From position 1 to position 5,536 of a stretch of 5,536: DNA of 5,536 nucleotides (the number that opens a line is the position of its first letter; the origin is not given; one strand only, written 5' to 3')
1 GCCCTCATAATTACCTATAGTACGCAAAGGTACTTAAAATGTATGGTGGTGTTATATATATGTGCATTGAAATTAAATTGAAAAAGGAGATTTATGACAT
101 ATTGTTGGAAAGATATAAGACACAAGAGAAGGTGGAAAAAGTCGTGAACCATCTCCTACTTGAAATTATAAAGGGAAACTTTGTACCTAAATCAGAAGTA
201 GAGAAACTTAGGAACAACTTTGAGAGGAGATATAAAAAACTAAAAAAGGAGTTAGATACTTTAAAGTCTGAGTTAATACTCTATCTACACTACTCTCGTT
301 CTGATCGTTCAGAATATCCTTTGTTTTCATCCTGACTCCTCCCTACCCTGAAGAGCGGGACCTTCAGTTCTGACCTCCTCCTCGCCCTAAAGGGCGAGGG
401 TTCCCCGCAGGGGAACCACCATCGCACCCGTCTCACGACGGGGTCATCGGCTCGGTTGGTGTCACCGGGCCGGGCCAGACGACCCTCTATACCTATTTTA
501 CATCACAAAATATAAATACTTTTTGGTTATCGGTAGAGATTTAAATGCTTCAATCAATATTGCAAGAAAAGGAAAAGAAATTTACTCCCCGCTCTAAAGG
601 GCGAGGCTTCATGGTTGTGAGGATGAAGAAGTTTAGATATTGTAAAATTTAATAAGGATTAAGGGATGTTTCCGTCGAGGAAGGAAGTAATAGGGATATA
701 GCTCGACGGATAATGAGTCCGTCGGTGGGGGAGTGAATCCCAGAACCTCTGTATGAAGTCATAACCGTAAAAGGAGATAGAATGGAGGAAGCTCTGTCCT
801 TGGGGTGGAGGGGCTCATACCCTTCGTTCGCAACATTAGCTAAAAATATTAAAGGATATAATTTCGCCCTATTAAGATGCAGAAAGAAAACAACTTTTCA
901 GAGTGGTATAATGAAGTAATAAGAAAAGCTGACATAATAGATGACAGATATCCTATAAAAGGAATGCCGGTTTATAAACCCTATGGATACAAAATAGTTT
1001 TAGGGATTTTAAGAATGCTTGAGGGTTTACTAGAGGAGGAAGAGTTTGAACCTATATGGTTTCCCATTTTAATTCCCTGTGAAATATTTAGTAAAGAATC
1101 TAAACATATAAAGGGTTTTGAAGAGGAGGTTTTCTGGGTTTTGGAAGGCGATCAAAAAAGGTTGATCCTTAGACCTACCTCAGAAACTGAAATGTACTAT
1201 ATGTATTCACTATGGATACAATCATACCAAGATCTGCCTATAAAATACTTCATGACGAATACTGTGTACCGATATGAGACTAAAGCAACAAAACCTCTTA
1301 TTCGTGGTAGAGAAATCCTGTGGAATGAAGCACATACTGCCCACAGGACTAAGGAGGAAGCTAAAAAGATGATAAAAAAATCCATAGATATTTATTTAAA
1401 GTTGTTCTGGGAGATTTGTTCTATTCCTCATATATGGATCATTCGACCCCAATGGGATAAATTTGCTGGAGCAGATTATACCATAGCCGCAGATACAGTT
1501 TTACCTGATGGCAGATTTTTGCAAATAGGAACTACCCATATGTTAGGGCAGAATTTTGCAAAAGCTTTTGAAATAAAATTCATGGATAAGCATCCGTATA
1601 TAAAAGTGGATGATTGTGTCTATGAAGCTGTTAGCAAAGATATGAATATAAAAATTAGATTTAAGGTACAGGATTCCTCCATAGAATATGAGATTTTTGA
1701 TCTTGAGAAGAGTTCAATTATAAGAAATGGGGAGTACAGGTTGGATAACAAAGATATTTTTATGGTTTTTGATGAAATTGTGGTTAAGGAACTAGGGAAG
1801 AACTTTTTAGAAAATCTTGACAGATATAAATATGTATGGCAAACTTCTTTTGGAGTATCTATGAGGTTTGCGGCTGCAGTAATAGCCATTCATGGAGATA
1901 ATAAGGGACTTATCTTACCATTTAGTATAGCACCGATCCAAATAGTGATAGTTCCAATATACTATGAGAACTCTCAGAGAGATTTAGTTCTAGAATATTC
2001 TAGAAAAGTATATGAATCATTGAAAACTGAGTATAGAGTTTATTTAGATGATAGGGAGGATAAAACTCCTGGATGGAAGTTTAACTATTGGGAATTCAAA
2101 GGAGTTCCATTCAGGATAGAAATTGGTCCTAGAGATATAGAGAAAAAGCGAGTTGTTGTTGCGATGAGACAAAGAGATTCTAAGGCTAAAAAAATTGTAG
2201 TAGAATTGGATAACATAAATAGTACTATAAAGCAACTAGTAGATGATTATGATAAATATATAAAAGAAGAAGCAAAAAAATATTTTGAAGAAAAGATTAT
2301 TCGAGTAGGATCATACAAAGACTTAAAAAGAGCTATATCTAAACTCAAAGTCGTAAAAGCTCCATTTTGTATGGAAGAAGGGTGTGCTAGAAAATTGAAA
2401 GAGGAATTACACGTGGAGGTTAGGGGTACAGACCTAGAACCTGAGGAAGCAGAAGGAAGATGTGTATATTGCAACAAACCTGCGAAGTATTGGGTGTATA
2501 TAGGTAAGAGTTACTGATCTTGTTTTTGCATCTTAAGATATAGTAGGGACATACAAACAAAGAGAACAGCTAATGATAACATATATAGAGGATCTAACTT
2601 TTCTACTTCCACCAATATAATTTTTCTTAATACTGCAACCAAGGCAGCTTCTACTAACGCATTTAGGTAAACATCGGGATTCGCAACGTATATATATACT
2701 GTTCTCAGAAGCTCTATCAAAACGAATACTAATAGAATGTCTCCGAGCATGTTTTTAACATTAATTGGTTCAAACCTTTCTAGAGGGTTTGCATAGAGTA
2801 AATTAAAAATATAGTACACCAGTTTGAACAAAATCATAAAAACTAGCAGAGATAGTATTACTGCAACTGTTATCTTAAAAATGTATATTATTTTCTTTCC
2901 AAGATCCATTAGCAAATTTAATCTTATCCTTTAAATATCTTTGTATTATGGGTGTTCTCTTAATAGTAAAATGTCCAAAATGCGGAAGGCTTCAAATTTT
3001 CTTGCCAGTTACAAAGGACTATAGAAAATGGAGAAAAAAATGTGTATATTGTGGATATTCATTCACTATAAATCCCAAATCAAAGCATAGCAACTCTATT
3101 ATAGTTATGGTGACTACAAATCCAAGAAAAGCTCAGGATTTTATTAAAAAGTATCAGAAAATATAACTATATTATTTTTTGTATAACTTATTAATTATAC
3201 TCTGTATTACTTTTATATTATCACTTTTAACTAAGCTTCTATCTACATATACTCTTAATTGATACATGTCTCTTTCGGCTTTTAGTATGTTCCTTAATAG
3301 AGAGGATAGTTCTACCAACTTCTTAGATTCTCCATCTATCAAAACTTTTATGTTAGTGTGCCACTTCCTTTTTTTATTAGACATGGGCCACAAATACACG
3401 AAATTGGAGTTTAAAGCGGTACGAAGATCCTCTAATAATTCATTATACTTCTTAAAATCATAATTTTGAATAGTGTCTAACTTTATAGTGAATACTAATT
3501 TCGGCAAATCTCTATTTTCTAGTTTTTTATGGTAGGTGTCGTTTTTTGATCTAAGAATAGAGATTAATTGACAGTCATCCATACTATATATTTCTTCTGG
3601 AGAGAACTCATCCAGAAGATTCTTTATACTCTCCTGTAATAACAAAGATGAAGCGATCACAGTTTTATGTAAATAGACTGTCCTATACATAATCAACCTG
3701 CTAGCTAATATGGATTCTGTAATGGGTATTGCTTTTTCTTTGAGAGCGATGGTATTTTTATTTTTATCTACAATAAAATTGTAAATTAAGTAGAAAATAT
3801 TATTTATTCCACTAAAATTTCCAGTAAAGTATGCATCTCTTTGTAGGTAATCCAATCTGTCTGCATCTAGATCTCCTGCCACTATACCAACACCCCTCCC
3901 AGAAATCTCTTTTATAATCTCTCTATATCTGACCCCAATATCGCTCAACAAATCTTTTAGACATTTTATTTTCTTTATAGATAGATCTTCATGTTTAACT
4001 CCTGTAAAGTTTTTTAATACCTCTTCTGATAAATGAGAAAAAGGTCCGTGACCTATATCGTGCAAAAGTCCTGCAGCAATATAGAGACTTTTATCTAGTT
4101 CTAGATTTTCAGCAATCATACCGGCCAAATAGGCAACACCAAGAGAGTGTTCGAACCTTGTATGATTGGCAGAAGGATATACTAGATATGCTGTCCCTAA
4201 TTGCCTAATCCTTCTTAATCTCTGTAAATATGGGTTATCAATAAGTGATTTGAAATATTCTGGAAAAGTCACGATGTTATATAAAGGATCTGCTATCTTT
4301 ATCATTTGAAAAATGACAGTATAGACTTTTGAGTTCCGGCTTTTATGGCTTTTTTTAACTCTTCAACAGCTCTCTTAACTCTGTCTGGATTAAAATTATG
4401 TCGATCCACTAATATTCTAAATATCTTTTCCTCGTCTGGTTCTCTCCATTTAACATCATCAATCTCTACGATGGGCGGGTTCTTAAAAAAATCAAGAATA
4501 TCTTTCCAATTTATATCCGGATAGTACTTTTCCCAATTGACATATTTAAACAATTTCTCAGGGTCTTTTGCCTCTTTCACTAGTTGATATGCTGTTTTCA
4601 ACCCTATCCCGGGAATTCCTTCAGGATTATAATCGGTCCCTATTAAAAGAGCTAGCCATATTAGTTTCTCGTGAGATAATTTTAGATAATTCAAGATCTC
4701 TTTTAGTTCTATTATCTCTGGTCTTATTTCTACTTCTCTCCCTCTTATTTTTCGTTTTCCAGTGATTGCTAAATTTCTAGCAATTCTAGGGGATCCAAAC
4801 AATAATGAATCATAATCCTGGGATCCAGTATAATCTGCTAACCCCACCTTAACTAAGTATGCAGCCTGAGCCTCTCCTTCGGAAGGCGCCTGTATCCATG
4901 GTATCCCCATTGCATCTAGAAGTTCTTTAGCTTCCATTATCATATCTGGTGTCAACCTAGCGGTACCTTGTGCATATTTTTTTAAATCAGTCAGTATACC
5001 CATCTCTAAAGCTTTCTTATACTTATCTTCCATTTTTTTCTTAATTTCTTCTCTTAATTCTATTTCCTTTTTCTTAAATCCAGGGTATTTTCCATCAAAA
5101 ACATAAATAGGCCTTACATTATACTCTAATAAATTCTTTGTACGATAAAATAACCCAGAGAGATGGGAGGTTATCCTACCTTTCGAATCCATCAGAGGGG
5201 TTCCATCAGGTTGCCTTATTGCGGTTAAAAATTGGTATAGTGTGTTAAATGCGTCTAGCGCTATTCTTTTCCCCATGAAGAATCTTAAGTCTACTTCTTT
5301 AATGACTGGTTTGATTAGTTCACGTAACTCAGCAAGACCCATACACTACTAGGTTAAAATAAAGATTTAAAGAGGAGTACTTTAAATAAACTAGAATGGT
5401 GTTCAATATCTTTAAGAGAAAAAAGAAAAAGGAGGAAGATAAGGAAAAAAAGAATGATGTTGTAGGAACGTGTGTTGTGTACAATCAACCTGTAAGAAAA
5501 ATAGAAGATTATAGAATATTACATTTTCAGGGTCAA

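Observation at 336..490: A 66% GC, hairpin-dense island in AT-rich DNA: an unassigned structured RNA starting right after the ORF1 stop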

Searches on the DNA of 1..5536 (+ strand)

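Call 3: search_rna_families(source=window, threshold=evalue, max_evalue=10, show_alignments=5)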
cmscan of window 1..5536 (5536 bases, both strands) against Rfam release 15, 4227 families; matches with E-value up to 10: 9.
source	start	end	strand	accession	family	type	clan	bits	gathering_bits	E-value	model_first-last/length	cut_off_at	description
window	357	487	-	RF00062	HgcC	Gene;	-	88.9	50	5.7e-20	1-130/130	no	HgcC family RNA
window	5144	5189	+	RF01341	CRISPR-DR30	Gene; CRISPR;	-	21.2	50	1.9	1-38/38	no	CRISPR RNA direct repeat element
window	4484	4548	-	RF04031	mir-2686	Gene; miRNA;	-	19.1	90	4.2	1-68/68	no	mir-2686 microRNA precursor family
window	655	729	-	RF01924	mir-2774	Gene; miRNA;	-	18.8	51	0.64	1-67/67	no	mir-2774 microRNA precursor family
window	3678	3802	+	RF01242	snR36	Gene; snRNA; snoRNA; HACA-box;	CL00035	18.6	43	4.3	1-180/180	no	Small nucleolar RNA snR36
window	379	541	-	RF02656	sot0042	Gene; sRNA;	-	18.2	88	0.16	1-174/174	no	Sense overlapping transcript RNA 0042 (sot)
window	1771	1874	+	RF02191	TCL6_1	Gene; lncRNA;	-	15.5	60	6.4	1-113/113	no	T-cell leukemia/lymphoma 6 conserved region 1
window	561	691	+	RF02111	IS009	Gene;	-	15.3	117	2.7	1-199/199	no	IS009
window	1608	1699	+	RF01052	Arthropod_7SK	Gene;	CL00013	12.6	44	2.7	1-351/351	no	Arthropod 7SK RNA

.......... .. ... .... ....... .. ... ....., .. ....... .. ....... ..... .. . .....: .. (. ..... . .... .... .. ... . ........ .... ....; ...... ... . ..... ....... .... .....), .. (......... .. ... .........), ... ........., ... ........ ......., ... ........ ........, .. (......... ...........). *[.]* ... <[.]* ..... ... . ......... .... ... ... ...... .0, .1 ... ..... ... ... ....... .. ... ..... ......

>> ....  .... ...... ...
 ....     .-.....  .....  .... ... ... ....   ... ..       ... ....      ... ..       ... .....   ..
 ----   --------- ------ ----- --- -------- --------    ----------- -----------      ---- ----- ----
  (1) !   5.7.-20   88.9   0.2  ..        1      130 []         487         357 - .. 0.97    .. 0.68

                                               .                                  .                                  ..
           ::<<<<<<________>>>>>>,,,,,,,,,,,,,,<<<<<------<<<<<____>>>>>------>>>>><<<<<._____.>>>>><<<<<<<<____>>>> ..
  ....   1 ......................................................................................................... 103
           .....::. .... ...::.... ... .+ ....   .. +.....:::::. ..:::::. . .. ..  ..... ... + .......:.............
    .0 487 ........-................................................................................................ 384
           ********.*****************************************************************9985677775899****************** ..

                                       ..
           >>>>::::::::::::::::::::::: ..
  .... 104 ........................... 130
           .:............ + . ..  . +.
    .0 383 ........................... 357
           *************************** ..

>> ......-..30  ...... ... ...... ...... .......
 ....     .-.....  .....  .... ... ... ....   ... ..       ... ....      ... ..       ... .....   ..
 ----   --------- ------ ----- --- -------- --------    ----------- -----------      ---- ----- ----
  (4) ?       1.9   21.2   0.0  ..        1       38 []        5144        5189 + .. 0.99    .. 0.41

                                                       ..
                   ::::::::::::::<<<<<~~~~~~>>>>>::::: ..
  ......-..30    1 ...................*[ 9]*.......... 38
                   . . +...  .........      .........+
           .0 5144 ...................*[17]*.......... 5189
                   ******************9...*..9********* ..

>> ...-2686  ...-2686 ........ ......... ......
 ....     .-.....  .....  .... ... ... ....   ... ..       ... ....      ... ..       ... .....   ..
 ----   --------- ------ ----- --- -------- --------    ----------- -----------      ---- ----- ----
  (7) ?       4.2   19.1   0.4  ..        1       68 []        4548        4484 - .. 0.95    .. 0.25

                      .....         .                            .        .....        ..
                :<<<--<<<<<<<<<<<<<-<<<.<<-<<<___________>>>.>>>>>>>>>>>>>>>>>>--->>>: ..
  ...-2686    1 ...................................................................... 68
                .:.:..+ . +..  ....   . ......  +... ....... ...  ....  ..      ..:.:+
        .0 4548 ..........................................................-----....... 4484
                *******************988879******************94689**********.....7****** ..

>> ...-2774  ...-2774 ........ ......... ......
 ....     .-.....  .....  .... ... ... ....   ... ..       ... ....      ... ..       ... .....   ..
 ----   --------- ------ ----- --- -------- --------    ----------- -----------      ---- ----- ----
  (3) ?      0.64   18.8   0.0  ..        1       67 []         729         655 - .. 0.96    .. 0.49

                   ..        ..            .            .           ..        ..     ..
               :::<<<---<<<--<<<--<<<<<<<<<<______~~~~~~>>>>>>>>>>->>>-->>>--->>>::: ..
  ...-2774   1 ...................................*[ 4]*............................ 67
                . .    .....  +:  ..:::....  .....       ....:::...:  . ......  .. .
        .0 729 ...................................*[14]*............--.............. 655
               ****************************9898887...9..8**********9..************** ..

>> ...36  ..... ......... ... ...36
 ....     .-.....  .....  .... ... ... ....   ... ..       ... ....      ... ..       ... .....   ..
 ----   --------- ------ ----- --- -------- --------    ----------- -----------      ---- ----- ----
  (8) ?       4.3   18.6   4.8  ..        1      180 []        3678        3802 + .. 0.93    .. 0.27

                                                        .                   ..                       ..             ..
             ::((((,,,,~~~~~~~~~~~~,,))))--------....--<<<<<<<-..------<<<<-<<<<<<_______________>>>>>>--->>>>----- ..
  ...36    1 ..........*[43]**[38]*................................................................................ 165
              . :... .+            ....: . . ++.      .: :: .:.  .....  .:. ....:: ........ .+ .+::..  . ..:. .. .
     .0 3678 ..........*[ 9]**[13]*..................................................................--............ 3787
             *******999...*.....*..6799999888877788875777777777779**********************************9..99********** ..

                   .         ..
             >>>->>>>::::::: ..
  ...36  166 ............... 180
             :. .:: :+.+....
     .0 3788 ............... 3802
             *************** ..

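Call 31: search_rna_families(sources=[L001, L122, L123, L124, L125], threshold=evalue, max_evalue=0.01)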
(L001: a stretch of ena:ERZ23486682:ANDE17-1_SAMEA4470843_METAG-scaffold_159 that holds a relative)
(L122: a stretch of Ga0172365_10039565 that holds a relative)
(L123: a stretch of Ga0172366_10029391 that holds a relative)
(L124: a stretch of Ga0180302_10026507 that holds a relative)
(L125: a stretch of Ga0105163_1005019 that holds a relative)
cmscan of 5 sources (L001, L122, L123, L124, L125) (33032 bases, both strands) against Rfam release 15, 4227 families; matches with E-value up to 0.01: 8.
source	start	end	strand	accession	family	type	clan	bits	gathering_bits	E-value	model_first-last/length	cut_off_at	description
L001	6279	9283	-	RF02540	LSU_rRNA_archaea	Gene; rRNA;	CL00112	2593.4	50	0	1-2987/2987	no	Archaeal large subunit ribosomal RNA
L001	14508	14751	-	RF00373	RNaseP_arch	Gene; ribozyme;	CL00002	86.1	84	1.1e-22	1-288/288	no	Archaeal RNase P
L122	137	208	+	RF00005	tRNA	Gene; tRNA;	CL00001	72.8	29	2.7e-14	1-71/71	no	tRNA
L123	3173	3244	+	RF00005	tRNA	Gene; tRNA;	CL00001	72.8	29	2.7e-14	1-71/71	no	tRNA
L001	16726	16800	-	RF00005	tRNA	Gene; tRNA;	CL00001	71.3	29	6.9e-14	1-71/71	no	tRNA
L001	17793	17842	-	RF00005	tRNA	Gene; tRNA;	CL00001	40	29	2.9e-05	23-71/71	5'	tRNA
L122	137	209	-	RF04354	Plastid-ycf2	Cis-reg;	-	31.8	65.7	0.0058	1-75/75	no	Plastid-ycf2 5UTR RNA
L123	3173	3245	-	RF04354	Plastid-ycf2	Cis-reg;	-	31.8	65.7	0.0058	1-75/75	no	Plastid-ycf2 5UTR RNA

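Call 56: search_rna_families(sources=[L128, L129, L130, L131, L132, L133, L134, L104, L126], threshold=evalue, max_evalue=0.01)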
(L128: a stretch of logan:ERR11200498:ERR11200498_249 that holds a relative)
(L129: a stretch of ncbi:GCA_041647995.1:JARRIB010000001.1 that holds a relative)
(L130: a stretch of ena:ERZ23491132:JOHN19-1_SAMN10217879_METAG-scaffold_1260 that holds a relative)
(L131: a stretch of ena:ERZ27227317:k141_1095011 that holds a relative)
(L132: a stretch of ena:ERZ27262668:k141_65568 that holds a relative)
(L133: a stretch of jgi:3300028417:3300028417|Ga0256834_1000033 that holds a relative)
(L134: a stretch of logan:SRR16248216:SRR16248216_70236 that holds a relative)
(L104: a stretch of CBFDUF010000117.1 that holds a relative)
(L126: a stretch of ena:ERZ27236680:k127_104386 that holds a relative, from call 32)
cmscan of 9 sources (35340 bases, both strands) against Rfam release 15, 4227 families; matches with E-value up to 0.01: 12.
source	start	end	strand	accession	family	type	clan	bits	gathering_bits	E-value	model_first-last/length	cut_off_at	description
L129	1321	1445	-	RF00062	HgcC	Gene;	-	111.3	50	3.1e-25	1-130/130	no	HgcC family RNA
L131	1309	1436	-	RF00062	HgcC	Gene;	-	102.1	50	9.3e-23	1-130/130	no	HgcC family RNA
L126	357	487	-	RF00062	HgcC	Gene;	-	86.2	50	1.9e-18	1-130/130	no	HgcC family RNA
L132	1321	1447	-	RF00062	HgcC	Gene;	-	74.1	50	3.6e-15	1-130/130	no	HgcC family RNA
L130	75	206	-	RF00062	HgcC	Gene;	-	72.5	50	9.4e-15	1-130/130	no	HgcC family RNA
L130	1354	1450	-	RF00062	HgcC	Gene;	-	65.8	50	6.1e-13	1-130/130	no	HgcC family RNA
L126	1288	1428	+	RF04199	MIR6027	Gene; miRNA;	-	59.8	95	1.2e-10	1-159/159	no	MIR6027 microRNA precursor family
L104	2827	2929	+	RF00062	HgcC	Gene;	-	59.4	50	3.3e-11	1-130/130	no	HgcC family RNA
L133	1317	1419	-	RF00062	HgcC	Gene;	-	53.9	50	9.8e-10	1-130/130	no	HgcC family RNA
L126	1288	1428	-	RF04199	MIR6027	Gene; miRNA;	-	53.5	95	6.3e-09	1-159/159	no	MIR6027 microRNA precursor family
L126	1271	1444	-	RF01911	MIR2118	Gene; miRNA;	-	36.6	85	0.0011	1-170/170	no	MIR2118 microRNA precursor family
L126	1272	1445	+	RF01911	MIR2118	Gene; miRNA;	-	35.8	85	0.0017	1-170/170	no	MIR2118 microRNA precursor family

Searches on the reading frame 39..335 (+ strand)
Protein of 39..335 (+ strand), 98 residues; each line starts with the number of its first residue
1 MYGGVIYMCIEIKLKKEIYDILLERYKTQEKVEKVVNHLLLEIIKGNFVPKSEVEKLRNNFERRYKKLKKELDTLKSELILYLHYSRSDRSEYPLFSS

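Call 32: find_encoding_contigs(protein=window:39-335:+, flank=10000, max_places=8)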
Protein window:39-335:+ (98 aa): 1 contig read that carries it; 1 place shown.
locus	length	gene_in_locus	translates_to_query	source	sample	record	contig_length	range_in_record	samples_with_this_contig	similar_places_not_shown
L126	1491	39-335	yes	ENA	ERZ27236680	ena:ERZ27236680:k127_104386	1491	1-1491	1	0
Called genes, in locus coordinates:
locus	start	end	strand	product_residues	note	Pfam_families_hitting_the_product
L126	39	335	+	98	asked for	-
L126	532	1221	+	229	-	-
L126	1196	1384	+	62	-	-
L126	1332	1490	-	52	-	?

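Call 36: search_protein_families(library=pfam, proteins=[L126:532-1221:+, window:39-335:+], max_evalue=0.1)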
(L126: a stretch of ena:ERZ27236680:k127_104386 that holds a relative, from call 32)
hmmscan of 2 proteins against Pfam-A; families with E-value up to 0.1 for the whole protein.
L126:532-1221:+ (229 aa): 4 families
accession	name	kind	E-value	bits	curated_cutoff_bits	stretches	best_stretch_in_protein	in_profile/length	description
PF01385.25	OrfB_IS605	-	0.0028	18.3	30.5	1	167-220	10-62/120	Probable transposase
PF20441.4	TerL_nuclease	-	0.046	13.3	24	1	36-111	25-97/286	Terminase large subunit, endonuclease domain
PF00714.22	IFN-gamma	-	0.071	13.5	23.9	0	59-114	18-73/138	Interferon gamma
PF22872.1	DUF7018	-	0.079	13.6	27.8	0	11-94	30-110/116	Domain of unknown function (DUF7018)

window:39-335:+ (98 aa): 4 families
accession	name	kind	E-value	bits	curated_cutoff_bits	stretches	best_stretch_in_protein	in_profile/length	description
PF10545.15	MADF_DNA_bdg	-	0.0034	18.1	22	1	12-76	5-72/84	Alcohol dehydrogenase transcription factor Myb/SANT-like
PF16800.11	Endopep_inhib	-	0.0046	17.4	29.9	1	7-49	47-88/150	IseA DL-endopeptidase inhibitor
PF24692.1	DUF7659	-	0.025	15.1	27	1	40-78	44-84/135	Family of unknown function (DUF7659)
PF16043.11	DUF4795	-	0.1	12.4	34.8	0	14-75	93-152/208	Domain of unknown function (DUF4795)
